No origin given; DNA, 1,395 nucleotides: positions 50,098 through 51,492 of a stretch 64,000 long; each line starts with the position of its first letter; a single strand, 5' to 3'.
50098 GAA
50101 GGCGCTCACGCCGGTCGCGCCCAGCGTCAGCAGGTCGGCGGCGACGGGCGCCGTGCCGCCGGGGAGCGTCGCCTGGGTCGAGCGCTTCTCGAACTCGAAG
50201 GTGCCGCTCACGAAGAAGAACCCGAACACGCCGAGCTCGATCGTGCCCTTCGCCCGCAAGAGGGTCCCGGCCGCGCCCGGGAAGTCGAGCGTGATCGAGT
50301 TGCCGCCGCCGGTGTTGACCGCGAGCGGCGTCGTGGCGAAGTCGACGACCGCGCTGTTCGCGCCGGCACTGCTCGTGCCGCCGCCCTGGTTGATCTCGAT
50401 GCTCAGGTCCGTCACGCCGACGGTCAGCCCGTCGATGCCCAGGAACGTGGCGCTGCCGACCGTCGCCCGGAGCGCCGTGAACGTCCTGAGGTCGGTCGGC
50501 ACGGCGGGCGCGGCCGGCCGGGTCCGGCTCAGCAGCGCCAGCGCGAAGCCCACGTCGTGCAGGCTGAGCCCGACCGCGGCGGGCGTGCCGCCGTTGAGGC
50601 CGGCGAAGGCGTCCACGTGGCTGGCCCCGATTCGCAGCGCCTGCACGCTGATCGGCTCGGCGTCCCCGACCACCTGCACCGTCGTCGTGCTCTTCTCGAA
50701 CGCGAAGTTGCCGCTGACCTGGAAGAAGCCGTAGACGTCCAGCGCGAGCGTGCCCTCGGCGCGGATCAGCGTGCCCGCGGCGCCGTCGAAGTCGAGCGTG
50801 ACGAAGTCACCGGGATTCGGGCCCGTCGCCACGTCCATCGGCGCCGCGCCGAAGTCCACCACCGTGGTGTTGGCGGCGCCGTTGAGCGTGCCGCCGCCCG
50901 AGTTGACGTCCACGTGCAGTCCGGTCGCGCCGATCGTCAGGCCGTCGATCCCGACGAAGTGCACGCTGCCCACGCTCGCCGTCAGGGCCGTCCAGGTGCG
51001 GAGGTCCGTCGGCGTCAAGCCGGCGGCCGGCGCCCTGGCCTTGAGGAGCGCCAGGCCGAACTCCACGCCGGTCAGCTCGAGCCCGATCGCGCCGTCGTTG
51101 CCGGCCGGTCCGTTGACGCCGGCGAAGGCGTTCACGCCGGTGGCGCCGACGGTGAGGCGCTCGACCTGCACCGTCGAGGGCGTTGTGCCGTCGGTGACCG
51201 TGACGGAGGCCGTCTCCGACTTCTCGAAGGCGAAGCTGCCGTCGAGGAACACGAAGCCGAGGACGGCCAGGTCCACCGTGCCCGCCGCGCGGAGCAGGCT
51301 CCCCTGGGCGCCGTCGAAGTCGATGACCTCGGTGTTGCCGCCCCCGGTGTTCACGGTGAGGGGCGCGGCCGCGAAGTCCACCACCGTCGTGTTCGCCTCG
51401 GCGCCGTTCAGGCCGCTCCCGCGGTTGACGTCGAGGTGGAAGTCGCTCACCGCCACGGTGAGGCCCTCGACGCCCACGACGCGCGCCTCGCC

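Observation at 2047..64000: One uninterrupted ORF of more than 61.9 kb (at least 20,650 aa, still open at the window edge) encoding a mosaic RTX-type giant protein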

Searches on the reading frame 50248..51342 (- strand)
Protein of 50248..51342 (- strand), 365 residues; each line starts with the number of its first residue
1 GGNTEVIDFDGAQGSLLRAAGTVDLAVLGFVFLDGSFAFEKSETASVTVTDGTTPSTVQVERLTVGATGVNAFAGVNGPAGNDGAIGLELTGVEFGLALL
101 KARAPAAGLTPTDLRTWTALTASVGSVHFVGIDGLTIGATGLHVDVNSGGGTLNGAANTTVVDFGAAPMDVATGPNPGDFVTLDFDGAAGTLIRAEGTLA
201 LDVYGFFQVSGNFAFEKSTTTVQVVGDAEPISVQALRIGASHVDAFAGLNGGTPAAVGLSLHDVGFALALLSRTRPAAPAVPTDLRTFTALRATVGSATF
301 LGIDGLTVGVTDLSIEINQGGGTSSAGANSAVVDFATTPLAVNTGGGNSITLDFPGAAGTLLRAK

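Call 72: predict_structure(alignment_id=A7)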
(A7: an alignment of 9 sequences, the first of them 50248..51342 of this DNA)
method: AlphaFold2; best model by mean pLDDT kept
length: 365 residues; sequences in the alignment: 9
mean_pLDDT: 74.0   pTM: 0.69
mean pLDDT of the five models: 74.0, 72.6, 72.3, 42.2, 41.6
residues with pLDDT >= 90: 16; 70-90: 224; 50-70: 99; < 50: 26
segments of 3 or more residues with pLDDT < 50: 1-8, 10-13, 107-109
pLDDT, mean of each block of 10 residues (from residue 1): 43 64 86 89 69 67 87 88 88 87 61 74 87 83 81 56 58 80 65 85 86 85 71 82 86 76 84 60 68 82 65 75 57 61 77 58 64
secondary structure, 60 per line:
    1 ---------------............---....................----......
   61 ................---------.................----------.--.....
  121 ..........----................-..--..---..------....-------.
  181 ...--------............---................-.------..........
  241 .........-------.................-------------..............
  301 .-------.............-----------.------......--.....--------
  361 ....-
elements in order: E16-27 E31-50 E55-76 E86-102 E116-130 E135-150 E169-172 E180-183 E192-203 E207-222 E231-249 E257-273 E287-301 E309-321 E340-345 E348-352 E361-364

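Call 111: fold_search(model_id=the predicted structure, library=pdb)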
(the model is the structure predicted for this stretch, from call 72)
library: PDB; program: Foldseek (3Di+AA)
matches with E <= 10: 431; with E <= 0.001: 0
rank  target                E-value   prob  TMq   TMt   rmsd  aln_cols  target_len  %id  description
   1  3qq2_B                3.7e-03  0.89  0.17  0.23  17.1       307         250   10  Crystal Structure of the Beta Domain of the Bordetella Autotransporter Brka (released 2011-04-13)
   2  6i97_A                1.5e-02  0.66  0.21  0.13  23.4       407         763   10  Structure of the ferrioxamine B transporter FoxA from Pseudomonas aeruginosa in complex with ferrioxamine B and a C-te (released 2019-08-28)
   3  3qlb_A                1.7e-02  0.57  0.21  0.14  24.4       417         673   12  Enantiopyochelin outer membrane TonB-dependent transporter from Pseudomonas fluorescens bound to the ferri-enantiopyoc (released 2011-12-07)
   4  6i97_B                1.9e-02  0.66  0.22  0.13  22.8       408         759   10  Structure of the ferrioxamine B transporter FoxA from Pseudomonas aeruginosa in complex with ferrioxamine B and a C-te (released 2019-08-28)
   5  3qq2_A                2.8e-02  0.57  0.16  0.22  17.3       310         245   10  Crystal Structure of the Beta Domain of the Bordetella Autotransporter Brka (released 2011-04-13)
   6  3qlb_B                3.1e-02  0.44  0.21  0.14  23.7       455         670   11  Enantiopyochelin outer membrane TonB-dependent transporter from Pseudomonas fluorescens bound to the ferri-enantiopyoc (released 2011-12-07)
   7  9j9n_A                3.7e-02  0.41  0.19  0.20  17.1       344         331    8  artificial mononuclear Zn-bound metalloprotein 2 (M2:Zn) (released 2025-07-02)
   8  6i96                  3.9e-02  0.63  0.24  0.15  23.6       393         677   11  Structure of the ferrioxamine B transporter FoxA from Pseudomonas aeruginosa in complex with ferrioxamine B (released 2019-08-28)
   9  8a60_A                4.1e-02  0.44  0.18  0.11  22.8       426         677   11  Crystal structure of FhuA in complex with the superinfection exclusion lipoprotein Llp (released 2022-10-05)
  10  6h7v_A                4.3e-02  0.33  0.21  0.14  23.0       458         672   10  Crystal structure of BauA, the Ferric preacinetobactin receptor from Acinetobacter baumannii (released 2018-10-10)
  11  4rvw                  4.7e-02  0.15  0.16  0.11  26.5       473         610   10  Structure of the bacterial Zn-transporter ZnuD from Neisseria meningitidis (soaked with 20 micromolar Zinc) (released 2015-08-19)
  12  9a3c_MODEL_1_A        5.1e-02  0.35  0.20  0.12  21.9       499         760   11  Model of E. coli Fiu by in-cell photo-crosslinking MS and deep learning (released 2023-02-24)
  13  6h7v_B                5.1e-02  0.33  0.21  0.14  22.8       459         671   10  Crystal structure of BauA, the Ferric preacinetobactin receptor from Acinetobacter baumannii (released 2018-10-10)
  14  5nec_A                5.9e-02  0.82  0.29  0.19  18.9       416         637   11  Crystal structure of the siderophore receptor PiuD from Pseudomonas aeruginosa (released 2018-02-07)
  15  9dhe                  5.9e-02  0.60  0.24  0.16  24.3       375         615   10  The crystal structure on the heme/hemoglobin transporter ChuA, in complex with heme (released 2025-05-21)
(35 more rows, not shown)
